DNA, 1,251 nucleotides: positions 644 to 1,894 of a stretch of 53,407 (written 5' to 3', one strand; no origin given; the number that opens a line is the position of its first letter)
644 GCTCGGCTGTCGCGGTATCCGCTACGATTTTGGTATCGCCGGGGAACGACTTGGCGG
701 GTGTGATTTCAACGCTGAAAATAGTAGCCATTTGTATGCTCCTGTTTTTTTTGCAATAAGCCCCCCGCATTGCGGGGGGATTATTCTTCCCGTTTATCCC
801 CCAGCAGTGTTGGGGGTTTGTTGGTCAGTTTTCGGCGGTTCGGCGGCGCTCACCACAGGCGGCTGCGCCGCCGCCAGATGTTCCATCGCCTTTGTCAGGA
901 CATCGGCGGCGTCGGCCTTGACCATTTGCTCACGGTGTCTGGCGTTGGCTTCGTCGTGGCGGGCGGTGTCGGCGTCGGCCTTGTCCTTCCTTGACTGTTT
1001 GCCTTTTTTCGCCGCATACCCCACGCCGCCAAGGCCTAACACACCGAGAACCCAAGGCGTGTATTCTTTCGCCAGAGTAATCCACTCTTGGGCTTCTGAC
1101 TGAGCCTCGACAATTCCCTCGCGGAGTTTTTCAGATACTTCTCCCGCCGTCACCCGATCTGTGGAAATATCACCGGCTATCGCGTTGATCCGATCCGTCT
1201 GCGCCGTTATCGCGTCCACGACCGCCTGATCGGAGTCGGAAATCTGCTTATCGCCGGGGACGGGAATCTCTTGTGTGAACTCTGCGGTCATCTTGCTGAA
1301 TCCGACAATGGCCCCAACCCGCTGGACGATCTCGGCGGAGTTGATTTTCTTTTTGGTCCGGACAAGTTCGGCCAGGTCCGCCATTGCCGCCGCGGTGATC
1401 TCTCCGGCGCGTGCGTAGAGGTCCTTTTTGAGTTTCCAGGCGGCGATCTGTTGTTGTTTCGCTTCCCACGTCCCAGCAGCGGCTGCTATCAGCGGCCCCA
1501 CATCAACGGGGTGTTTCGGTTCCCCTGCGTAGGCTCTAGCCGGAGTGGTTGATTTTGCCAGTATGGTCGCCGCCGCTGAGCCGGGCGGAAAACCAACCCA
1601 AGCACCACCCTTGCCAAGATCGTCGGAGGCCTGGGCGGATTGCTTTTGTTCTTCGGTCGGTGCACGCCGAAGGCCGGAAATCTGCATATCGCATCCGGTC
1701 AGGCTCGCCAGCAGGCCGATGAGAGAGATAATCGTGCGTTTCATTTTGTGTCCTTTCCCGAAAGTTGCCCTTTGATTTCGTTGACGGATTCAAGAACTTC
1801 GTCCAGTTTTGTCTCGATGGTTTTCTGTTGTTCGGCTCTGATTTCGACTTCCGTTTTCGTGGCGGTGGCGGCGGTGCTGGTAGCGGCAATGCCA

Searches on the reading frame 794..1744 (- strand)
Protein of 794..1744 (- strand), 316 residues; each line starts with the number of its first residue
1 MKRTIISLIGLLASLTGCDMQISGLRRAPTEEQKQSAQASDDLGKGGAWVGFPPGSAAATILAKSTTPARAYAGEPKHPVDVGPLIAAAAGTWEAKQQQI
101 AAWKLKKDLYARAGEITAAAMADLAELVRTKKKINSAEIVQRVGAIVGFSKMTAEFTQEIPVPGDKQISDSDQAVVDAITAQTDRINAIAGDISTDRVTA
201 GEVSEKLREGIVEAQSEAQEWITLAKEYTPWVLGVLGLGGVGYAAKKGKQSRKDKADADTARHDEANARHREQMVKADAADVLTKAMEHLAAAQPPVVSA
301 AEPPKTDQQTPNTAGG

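Call 40: search_protein_families(library=pfam, alignment_id=A4, max_evalue=0.00001)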
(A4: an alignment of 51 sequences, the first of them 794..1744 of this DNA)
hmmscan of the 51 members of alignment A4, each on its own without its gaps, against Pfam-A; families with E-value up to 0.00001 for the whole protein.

A. member 1, window:794-1744:- (316 aa): 0 families

B. families by the number of members that match (of 51 scanned): 24 families
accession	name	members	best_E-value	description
PF00565.23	SNase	2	2e-21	Staphylococcal nuclease homologue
PF07505.17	DUF5131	1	1e-97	Protein of unknown function (DUF5131)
PF05136.18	Phage_portal_2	1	5.2e-59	Phage portal protein, lambda family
PF09250.16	Prim-Pol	1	8.6e-48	Bifunctional DNA primase/polymerase, N-terminal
PF00239.26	Resolvase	1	1.1e-39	Resolvase, N terminal domain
PF13541.12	ChlI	1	4.6e-38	Subunit ChlI of Mg-chelatase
PF08706.16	D5_N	1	1e-32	D5 N terminal like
PF25209.1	Phage_capsid_4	1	3e-31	Phage capsid protein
PF01261.30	AP_endonuc_2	1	1.9e-29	Xylose isomerase-like TIM barrel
PF01555.25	N6_N4_Mtase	1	4e-28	DNA methylase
PF00145.23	DNA_methylase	1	5.7e-25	C-5 cytosine-specific DNA methylase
PF00589.27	Phage_integrase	1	2.9e-19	Phage integrase family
PF01078.27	Mg_chelatase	1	5.9e-19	Magnesium chelatase, subunit ChlI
PF20454.4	GpA_nuclease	1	2.2e-18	Terminase large subunit gpA, endonuclease domain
PF02086.21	MethyltransfD12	1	2.8e-18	D12 class N6 adenine-specific DNA methyltransferase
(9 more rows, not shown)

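Call 96: search_protein_families(library=padloc, alignment_id=A4, max_evalue=0.001)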
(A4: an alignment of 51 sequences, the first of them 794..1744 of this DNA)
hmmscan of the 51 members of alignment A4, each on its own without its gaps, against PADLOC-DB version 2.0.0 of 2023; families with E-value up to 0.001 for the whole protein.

A. member 1, window:794-1744:- (316 aa): 0 families

B. families by the number of members that match (of 51 scanned): 107 families (the first 25 are shown)
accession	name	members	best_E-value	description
PDLC01096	C3a212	2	2e-24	SNc+LTD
PDLC03302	MTase_II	2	2.2e-06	Type II methyltransferase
PDLC04639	PDC-M41B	1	1.8e-91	-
PDLC04569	PDC-M30B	1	2.1e-89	-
PDLC03229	MTase_II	1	7.8e-83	Type II methyltransferase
PDLC03234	MTase_II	1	1.6e-35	Type II methyltransferase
PDLC03378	MTase_II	1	6.1e-33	Type II methyltransferase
PDLC03371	MTase_II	1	2.7e-31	Type II methyltransferase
PDLC00026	DruM2|DruM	1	1.8e-29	DNA cytosine methylase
PDLC02654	DrmMII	1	4e-29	DrmMII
PDLC00033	DruM2|DruM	1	1.4e-27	DNA cytosine methylase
PDLC03326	MTase_II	1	3.9e-26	Type II methyltransferase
PDLC03272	MTase_II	1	4.8e-26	Type II methyltransferase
PDLC03307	MTase_II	1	1.9e-21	Type II methyltransferase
PDLC03299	MTase_II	1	8.6e-21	Type II methyltransferase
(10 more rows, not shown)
